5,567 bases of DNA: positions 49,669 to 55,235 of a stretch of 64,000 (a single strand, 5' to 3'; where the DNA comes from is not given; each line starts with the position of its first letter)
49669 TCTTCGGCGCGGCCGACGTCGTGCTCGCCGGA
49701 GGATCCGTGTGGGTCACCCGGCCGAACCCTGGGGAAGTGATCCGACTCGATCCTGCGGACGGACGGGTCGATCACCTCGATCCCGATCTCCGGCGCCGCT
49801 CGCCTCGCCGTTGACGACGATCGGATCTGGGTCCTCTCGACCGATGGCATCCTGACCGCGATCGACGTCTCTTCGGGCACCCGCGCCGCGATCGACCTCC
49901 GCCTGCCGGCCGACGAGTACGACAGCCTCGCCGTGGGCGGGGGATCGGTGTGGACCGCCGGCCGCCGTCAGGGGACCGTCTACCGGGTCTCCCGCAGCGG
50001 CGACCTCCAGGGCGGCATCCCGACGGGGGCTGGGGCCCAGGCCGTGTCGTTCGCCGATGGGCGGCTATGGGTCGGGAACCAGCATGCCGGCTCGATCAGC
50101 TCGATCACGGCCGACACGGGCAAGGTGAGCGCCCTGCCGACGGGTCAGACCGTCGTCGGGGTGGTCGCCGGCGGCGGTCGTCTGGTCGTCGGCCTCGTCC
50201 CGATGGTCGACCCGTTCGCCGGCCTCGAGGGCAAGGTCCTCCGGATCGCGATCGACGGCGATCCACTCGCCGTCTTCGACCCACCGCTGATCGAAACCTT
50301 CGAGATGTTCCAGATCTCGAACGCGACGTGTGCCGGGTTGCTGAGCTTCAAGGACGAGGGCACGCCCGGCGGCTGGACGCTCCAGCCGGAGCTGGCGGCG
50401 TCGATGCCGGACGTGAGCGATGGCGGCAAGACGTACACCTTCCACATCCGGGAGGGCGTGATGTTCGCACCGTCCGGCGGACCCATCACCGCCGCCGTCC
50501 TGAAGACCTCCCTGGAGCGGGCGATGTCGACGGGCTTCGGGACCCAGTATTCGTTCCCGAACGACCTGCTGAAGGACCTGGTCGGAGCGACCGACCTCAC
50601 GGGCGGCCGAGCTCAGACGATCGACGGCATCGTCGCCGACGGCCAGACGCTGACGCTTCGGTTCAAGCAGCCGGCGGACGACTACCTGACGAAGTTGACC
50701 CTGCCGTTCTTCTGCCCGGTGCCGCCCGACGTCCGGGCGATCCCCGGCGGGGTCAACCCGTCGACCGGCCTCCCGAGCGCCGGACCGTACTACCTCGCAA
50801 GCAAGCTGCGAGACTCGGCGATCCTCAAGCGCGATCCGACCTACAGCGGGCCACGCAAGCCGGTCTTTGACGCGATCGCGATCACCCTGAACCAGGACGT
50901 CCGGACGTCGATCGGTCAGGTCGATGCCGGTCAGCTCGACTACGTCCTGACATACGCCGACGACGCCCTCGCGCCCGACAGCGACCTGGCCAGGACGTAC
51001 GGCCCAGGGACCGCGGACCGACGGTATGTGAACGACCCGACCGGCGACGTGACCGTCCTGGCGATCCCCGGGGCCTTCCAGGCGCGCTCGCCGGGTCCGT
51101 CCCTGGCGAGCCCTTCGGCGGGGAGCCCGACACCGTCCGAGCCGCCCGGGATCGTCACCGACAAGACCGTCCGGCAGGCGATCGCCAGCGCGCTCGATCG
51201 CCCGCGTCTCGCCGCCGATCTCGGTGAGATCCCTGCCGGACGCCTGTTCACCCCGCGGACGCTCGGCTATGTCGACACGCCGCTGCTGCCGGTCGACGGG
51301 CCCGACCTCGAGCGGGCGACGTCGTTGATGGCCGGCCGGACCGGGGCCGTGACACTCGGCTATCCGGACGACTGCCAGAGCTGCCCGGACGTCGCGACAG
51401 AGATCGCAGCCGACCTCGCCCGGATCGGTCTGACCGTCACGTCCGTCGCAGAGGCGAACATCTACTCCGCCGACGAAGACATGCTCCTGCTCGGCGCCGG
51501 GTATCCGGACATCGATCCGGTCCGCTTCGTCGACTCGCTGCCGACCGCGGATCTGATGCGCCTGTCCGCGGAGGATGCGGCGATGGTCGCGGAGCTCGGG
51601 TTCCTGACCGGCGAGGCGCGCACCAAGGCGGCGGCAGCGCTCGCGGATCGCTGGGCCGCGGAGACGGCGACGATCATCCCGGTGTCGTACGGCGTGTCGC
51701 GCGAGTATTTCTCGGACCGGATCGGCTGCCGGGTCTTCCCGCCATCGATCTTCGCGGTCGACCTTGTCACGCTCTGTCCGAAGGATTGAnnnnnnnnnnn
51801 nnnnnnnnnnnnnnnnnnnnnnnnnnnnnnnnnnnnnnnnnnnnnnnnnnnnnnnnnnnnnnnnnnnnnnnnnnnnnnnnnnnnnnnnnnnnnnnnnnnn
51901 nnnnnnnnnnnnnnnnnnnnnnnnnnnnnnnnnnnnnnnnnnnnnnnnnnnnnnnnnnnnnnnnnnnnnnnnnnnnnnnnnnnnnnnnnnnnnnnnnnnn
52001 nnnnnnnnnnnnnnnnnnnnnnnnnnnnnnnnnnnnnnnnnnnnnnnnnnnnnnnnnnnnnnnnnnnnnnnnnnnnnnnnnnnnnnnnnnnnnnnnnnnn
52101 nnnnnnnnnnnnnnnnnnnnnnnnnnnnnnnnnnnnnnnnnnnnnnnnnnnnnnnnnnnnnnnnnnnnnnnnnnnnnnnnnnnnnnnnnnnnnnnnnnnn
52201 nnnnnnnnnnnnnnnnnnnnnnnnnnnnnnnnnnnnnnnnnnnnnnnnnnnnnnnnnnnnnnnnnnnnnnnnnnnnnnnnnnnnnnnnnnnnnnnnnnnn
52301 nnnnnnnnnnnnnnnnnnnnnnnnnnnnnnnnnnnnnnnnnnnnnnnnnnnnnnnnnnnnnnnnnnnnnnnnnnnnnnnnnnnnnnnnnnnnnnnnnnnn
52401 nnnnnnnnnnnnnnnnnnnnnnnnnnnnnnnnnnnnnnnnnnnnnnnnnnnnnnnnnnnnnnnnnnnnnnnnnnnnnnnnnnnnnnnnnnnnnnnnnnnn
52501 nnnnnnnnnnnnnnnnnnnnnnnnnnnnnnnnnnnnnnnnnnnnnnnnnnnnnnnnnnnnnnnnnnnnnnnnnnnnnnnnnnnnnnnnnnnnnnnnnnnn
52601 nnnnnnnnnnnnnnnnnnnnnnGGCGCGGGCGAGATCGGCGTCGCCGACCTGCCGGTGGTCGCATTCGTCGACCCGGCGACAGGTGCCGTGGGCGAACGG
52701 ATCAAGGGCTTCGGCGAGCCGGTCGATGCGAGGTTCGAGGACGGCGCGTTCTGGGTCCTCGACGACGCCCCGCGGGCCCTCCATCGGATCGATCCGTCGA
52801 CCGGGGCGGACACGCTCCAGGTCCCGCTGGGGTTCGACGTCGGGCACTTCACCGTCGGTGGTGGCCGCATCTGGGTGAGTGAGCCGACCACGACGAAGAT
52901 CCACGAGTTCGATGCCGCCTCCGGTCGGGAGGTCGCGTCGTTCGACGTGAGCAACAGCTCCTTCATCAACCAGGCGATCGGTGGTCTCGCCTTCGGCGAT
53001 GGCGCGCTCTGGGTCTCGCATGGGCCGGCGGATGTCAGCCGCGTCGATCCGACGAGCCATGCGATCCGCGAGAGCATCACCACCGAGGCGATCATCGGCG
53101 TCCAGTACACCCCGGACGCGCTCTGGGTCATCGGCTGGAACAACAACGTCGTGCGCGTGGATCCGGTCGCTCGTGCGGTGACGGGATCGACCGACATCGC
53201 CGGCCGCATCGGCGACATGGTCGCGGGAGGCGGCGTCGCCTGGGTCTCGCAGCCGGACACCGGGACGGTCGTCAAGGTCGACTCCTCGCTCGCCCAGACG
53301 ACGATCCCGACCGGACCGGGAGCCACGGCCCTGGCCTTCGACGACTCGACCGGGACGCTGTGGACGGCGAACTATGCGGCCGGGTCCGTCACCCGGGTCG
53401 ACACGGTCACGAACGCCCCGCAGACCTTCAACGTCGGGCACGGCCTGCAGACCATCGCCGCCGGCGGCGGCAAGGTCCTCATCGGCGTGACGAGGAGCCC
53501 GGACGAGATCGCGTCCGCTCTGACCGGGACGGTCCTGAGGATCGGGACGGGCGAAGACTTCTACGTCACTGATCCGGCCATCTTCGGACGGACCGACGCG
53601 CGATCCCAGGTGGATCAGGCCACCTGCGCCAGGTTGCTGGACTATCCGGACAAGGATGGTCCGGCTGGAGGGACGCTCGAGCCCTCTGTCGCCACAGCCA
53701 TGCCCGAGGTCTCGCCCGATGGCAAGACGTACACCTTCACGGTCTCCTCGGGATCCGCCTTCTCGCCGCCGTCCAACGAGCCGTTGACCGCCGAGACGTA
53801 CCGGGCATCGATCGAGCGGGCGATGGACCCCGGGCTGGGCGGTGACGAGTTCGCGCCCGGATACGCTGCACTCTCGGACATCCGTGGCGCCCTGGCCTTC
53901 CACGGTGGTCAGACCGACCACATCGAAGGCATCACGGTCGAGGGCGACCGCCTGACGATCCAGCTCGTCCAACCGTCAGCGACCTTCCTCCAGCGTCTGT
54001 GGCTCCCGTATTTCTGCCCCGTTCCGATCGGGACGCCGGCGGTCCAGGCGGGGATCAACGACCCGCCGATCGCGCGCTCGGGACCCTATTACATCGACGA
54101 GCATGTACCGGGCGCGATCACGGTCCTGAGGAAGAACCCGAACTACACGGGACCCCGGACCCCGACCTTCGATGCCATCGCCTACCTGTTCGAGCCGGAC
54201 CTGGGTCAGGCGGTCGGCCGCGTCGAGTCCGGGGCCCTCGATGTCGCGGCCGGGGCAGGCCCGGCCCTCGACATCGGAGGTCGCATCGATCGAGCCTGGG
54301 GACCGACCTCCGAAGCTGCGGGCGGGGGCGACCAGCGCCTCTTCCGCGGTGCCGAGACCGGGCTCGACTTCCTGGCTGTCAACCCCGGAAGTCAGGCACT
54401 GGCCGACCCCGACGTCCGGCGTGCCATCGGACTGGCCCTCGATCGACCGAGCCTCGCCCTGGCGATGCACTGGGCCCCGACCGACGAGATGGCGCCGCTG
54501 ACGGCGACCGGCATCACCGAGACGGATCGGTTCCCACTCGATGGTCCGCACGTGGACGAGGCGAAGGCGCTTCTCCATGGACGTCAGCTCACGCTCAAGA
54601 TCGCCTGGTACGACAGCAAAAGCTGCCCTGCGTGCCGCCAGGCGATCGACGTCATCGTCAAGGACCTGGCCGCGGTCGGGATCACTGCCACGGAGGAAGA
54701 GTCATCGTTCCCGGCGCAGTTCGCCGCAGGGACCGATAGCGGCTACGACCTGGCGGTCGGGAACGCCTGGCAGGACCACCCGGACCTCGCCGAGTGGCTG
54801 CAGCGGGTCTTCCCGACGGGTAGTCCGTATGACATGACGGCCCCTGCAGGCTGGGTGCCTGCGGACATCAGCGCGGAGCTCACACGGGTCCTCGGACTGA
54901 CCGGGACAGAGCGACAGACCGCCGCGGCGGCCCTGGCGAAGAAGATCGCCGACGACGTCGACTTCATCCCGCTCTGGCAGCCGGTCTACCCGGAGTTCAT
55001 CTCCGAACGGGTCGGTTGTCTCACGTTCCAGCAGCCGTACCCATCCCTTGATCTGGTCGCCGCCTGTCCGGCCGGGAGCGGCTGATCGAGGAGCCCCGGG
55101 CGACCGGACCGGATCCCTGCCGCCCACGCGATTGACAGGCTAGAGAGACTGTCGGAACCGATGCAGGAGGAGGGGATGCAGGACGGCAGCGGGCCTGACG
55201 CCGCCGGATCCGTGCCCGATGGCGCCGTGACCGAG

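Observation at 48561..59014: Tandem array of three (plus one remnant) receptor-type class III cyclases with extracytoplasmic beta-propeller + peptide/nickel-type solute-binding domains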

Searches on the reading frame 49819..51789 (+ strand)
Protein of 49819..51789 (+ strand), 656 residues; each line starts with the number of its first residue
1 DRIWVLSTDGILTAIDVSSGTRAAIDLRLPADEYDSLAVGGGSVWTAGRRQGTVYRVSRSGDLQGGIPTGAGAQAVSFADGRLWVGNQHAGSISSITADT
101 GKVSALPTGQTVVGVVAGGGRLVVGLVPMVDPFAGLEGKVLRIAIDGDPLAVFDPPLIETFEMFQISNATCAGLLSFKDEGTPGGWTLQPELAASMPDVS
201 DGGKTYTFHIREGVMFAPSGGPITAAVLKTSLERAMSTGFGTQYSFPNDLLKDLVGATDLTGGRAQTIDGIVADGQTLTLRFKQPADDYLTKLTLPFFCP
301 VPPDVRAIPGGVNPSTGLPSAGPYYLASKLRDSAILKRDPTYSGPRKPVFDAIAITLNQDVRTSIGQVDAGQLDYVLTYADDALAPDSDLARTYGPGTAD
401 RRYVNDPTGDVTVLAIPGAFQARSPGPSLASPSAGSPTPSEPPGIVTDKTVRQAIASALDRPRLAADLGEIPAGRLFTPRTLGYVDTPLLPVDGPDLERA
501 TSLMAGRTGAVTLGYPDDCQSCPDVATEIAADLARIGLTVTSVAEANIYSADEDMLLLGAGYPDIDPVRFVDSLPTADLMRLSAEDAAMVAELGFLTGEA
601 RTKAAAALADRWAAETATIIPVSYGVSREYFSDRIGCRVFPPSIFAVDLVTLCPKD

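Call 4: search_protein_families(library=pfam, proteins=[window:49819-51789:+], max_evalue=0.1)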
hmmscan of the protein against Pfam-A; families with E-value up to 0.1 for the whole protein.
window:49819-51789:+ (656 aa): 2 families
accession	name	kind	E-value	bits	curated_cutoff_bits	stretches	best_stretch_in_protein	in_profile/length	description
PF00496.27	SBP_bac_5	-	3.6e-35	122.2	32.4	1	188-574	2-360/368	Bacterial extracellular solute-binding proteins, family 5 Middle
PF21959.2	DUF6923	-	0.043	14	27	0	76-114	137-175/234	Repeat of unknown function (DUF6923)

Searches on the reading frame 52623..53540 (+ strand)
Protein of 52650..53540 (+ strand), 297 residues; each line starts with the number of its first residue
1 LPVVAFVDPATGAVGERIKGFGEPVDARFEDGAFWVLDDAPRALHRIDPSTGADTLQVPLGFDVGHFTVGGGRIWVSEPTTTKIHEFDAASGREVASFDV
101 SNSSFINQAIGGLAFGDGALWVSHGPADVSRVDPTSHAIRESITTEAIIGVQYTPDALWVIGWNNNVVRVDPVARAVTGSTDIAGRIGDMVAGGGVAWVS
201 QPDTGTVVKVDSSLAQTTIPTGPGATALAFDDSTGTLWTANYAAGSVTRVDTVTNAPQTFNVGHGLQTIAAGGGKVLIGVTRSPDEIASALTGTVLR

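Call 33: search_solved_structures(query=window:52650-53540:+, max_evalue=1, show_alignments=0)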
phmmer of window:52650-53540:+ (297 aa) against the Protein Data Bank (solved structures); distinct sequences matched with E-value up to 1: 1.
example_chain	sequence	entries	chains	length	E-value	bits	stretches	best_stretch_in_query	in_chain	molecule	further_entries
3t3t_A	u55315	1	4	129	0.46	13.2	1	34-82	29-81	Frataxin, mitochondrial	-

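Call 63: predict_structure(alignment_id=A2)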
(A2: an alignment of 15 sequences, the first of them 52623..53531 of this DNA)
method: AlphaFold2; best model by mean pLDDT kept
length: 303 residues; sequences in the alignment: 15
mean_pLDDT: 93.7   pTM: 0.91
mean pLDDT of the five models: 93.7, 93.4, 93.4, 93.3, 92.7
residues with pLDDT >= 90: 265; 70-90: 28; 50-70: 7; < 50: 3
segments of 3 or more residues with pLDDT < 50: none
pLDDT, mean of each block of 10 residues (from residue 1): 76 96 93 97 97 97 97 97 96 97 95 68 97 91 95 88 96 94 95 95 97 98 98 97 97 97 97 96 97 89 73
secondary structure, 60 per line:
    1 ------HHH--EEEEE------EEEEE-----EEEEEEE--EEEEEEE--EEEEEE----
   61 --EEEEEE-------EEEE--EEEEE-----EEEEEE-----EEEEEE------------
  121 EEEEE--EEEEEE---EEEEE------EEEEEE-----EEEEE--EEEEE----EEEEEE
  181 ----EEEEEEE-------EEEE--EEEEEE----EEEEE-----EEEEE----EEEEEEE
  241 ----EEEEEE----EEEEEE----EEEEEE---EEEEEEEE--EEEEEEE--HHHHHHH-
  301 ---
elements in order: E12-16 E23-27 E33-39 E42-48 E51-56 E63-68 E76-79 E82-86 E92-97 E103-108 E121-125 E128-133 E137-141 E148-153 E159-163 E166-170 E175-180 E185-191 E199-202 E205-210 E215-219 E225-229 E234-240 E245-250 E255-260 E265-270 E274-281 E284-290 H293-299

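Call 66: fold_search(model_id=the predicted structure, library=pdb)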
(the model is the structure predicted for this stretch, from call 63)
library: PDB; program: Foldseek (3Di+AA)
matches with E <= 10: 1992; with E <= 0.001: 1845
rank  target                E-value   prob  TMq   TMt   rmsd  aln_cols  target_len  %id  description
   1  1l0q_A                2.3e-14  1.00  0.74  0.59   5.3       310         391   19  Tandem YVTN beta-propeller and PKD domains from an archaeal surface layer protein (released 2002-11-06)
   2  3vh0_A                1.9e-13  1.00  0.70  0.66   4.4       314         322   13  Crystal structure of E. coli YncE complexed with DNA (released 2011-11-16)
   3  7seu_D                2.3e-13  1.00  0.67  0.65   4.7       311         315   14  Crystal structure of E coli contaminant protein YncE co-purified with a plant protein (released 2022-04-20)
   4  3vgz_A                4.0e-13  1.00  0.68  0.65   4.4       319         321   12  Crystal structure of E. coli YncE (released 2011-11-16)
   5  7tt2_B                3.1e-12  1.00  0.57  0.51   6.4       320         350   13  BamABCDE bound to substrate EspP class 3 (released 2022-03-30)
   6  3vgz_C                3.3e-12  1.00  0.69  0.65   4.8       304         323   15  Crystal structure of E. coli YncE (released 2011-11-16)
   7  6wnx_D                8.5e-12  1.00  0.68  0.53   6.0       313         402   10  FBXW11-SKP1 in complex with a pSer33/pSer37 Beta-Catenin peptide (released 2020-05-06)
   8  9ijj_R                1.0e-11  1.00  0.68  0.47   4.2       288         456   14  In situ structure of the central apparatus in mouse sperm axoneme. (released 2025-06-04)
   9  6wnx_G                1.2e-11  1.00  0.68  0.53   5.7       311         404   10  FBXW11-SKP1 in complex with a pSer33/pSer37 Beta-Catenin peptide (released 2020-05-06)
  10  6g6m                  1.2e-11  1.00  0.62  0.59   6.6       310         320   13  Crystal structure of the computationally designed Tako8 protein in P42212 (released 2018-11-28)
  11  6wnx_A                1.3e-11  1.00  0.68  0.52   5.7       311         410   10  FBXW11-SKP1 in complex with a pSer33/pSer37 Beta-Catenin peptide (released 2020-05-06)
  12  9ijj_Q                1.4e-11  1.00  0.67  0.46   4.8       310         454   14  In situ structure of the central apparatus in mouse sperm axoneme. (released 2025-06-04)
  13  6y7o_A                1.9e-11  1.00  0.60  0.57   5.7       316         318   13  The complex between the eight-bladed symmetrical designer protein Tako8 and the silicotungstic acid Keggin (STA) (released 2020-12-16)
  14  2z2p_A                2.3e-11  1.00  0.68  0.70   3.9       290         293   16  Crystal Structure of catalytically inactive H270A virginiamycin B lyase from Staphylococcus aureus with Quinupristin (released 2007-06-19)
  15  6m92_A                2.6e-11  1.00  0.67  0.52   4.3       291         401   12  Monophosphorylated pSer33 b-Catenin peptide, b-TrCP/Skp1, NRX-2663 ternary complex (released 2019-04-03)
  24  2z2n                  5.2e-11  1.00  0.67  0.69   4.4       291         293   16  Crystal Structure of selenomethionine substituted virginiamycin B lyase from Staphylococcus aureus (released 2007-06-19)
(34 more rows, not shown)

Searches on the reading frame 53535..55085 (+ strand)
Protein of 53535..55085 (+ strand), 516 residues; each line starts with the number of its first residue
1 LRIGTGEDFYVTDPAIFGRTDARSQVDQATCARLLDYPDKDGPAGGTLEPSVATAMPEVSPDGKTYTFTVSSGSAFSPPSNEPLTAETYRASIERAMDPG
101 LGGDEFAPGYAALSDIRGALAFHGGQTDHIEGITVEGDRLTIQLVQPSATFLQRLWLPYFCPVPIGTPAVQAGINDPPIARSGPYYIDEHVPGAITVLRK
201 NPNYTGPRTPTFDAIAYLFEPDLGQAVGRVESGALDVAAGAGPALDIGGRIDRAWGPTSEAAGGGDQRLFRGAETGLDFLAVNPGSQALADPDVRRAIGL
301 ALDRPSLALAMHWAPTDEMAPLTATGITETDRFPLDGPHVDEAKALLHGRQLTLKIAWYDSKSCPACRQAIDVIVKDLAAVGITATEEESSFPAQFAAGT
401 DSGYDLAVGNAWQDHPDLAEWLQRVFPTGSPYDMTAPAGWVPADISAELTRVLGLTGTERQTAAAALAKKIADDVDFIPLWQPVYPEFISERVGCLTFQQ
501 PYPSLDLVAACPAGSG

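Call 32: search_solved_structures(query=window:53535-55085:+, max_evalue=0.001, show_alignments=0)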
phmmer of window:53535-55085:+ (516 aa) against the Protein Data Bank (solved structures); distinct sequences matched with E-value up to 0.001: 11.
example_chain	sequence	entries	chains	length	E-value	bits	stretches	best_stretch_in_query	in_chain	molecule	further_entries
8upi_A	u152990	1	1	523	9.9e-17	63.9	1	32-482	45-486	Peptide ABC transporter substrate-binding protein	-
7kz8_A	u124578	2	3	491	5.2e-10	41.8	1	42-414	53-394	Peptide/nickel transport system substrate-binding protein AapF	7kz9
6hlx_A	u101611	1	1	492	1.3e-09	40.5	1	46-429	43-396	AgaA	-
4faj_A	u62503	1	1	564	2.2e-08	36.4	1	49-245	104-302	PrgZ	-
2wok_A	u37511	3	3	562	6.4e-08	34.9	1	33-400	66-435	CLAVULANIC ACID BIOSYNTHESIS OLIGOPEPTIDE BINDING PROTEIN 2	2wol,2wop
9pv8_A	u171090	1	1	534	9.3e-07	31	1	45-220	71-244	Oligopeptide-binding protein OppA3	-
8ay0_A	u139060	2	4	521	1e-06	30.9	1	49-239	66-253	Dipeptide-binding protein DppE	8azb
4gl8_A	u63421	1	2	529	2.6e-06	29.5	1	39-219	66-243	Oligopeptide ABC transporter OppAIV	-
6npo_A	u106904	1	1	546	3.8e-06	29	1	57-423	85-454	Oligopeptide ABC transporter, oligopeptide-binding protein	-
6wm6_A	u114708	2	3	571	2.2e-05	26.5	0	175-252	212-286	Extracellular solute-binding protein, family 5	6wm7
8are_A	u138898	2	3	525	2.7e-05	26.2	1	48-237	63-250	Oligopeptide-binding protein OppA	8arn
